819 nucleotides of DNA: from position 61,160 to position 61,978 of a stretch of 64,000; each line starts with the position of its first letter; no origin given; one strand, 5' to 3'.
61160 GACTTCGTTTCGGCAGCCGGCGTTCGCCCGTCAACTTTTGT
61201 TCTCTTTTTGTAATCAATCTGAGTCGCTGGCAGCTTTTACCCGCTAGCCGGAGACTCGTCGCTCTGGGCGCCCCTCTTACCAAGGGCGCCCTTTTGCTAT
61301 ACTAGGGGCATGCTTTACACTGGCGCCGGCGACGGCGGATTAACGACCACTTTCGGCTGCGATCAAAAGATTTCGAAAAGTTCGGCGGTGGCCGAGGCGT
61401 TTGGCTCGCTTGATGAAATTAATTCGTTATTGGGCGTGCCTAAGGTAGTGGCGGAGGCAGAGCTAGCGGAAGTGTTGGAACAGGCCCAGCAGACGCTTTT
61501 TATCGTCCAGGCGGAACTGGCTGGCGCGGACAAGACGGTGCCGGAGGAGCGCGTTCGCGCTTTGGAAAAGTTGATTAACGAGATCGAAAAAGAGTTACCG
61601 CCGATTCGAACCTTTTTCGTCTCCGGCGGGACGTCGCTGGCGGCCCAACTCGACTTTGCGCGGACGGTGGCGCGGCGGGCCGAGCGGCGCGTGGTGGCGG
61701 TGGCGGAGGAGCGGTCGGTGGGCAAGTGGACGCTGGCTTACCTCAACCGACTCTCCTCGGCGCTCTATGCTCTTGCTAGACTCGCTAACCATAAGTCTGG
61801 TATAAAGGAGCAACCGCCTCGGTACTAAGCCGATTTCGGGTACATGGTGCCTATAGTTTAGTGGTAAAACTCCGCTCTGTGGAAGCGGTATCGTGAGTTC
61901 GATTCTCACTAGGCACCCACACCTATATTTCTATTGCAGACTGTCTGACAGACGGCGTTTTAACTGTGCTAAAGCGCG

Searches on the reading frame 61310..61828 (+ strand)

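Call 77: search_protein_families(library=pfam, proteins=[window:61310-61828:+], max_evalue=0.01)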
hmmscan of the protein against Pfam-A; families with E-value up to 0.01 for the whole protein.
window:61310-61828:+ (172 aa): 1 family
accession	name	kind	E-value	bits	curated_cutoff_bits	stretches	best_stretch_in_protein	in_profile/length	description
PF01923.23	Cob_adeno_trans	-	5.9e-43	147.3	24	1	2-158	1-170/171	Cobalamin adenosyltransferase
